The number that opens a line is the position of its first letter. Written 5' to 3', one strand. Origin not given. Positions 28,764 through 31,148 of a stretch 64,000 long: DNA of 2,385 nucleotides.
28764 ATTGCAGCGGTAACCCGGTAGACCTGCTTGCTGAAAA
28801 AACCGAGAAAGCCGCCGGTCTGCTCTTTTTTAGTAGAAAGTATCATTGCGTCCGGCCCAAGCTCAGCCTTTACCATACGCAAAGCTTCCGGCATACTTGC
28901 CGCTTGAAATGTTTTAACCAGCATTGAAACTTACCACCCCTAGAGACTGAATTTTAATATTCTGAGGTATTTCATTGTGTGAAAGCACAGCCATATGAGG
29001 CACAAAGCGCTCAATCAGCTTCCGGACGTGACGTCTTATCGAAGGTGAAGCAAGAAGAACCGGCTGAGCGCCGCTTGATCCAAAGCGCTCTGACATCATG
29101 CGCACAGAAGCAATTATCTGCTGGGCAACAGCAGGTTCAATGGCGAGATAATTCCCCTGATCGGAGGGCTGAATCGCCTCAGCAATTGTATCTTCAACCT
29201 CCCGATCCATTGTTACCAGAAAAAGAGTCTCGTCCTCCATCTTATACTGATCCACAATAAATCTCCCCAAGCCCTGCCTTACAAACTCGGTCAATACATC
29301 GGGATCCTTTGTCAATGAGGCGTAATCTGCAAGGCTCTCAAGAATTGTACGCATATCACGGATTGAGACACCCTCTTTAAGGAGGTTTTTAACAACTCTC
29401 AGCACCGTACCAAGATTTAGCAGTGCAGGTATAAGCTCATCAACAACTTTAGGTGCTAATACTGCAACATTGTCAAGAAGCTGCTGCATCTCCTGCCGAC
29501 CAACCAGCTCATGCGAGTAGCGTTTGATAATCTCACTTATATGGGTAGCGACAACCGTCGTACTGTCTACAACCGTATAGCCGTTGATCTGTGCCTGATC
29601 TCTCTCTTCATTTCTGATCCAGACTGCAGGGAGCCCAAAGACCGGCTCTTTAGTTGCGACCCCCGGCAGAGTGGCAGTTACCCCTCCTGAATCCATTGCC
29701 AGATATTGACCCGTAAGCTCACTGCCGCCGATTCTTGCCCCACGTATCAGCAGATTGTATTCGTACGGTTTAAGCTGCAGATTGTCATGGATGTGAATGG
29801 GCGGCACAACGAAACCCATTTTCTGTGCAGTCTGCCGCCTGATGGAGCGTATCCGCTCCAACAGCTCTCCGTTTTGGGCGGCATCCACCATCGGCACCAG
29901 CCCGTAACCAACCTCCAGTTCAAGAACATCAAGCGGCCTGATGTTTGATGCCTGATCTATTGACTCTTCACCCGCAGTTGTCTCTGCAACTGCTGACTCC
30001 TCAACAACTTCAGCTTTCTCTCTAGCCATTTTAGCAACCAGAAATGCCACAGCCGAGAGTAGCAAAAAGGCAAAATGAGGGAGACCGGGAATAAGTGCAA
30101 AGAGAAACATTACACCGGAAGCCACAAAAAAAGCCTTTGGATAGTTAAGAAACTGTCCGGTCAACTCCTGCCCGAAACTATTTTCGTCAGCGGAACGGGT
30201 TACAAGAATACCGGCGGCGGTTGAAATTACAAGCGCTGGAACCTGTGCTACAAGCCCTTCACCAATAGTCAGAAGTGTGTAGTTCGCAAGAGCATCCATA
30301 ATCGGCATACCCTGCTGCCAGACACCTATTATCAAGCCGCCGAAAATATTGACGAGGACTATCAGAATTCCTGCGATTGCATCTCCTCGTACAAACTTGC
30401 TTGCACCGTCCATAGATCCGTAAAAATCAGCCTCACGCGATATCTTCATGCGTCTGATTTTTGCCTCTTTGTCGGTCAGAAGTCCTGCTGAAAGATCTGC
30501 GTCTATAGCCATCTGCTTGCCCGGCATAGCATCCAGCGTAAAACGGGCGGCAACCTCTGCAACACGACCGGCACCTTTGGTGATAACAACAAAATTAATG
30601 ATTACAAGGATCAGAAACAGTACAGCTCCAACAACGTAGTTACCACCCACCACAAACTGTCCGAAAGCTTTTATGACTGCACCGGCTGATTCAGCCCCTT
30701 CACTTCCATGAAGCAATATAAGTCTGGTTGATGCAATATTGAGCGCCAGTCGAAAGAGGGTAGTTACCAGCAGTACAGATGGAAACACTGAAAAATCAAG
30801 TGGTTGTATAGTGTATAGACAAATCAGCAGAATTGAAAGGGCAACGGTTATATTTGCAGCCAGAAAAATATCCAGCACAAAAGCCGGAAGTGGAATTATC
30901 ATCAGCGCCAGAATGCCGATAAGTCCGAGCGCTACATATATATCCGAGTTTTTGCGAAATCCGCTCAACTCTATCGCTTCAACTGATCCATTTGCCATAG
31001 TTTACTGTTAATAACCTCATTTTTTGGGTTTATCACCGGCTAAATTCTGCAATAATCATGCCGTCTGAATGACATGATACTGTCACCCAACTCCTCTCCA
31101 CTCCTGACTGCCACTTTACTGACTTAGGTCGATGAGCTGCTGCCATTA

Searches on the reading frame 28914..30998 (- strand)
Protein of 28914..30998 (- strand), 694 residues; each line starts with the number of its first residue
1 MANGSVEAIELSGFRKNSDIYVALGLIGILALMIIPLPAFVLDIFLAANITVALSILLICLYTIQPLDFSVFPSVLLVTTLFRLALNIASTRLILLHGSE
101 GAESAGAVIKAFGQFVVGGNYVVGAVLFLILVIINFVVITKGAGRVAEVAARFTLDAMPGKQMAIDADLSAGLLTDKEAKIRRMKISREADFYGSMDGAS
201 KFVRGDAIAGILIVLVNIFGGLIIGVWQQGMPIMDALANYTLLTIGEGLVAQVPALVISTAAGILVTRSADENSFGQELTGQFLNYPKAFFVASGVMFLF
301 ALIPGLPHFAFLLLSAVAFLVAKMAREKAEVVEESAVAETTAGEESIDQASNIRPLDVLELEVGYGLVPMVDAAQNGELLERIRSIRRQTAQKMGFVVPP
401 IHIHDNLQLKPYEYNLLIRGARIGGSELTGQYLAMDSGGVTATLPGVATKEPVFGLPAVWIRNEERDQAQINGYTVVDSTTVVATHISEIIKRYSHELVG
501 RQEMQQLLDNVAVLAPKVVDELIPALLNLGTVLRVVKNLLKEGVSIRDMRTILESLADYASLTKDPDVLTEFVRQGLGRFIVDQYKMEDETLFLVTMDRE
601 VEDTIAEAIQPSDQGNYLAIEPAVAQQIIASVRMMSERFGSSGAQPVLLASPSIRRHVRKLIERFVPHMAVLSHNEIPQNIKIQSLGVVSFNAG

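Call 107: search_protein_families(library=pfam, proteins=[window:28914-30998:-], max_evalue=0.00001)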
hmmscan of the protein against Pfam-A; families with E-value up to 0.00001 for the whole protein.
window:28914-30998:- (694 aa): 1 family
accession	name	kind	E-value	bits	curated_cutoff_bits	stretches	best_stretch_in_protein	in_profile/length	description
PF00771.25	FHIPEP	-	7.2e-273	907.4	29.1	1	29-681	1-656/657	FHIPEP family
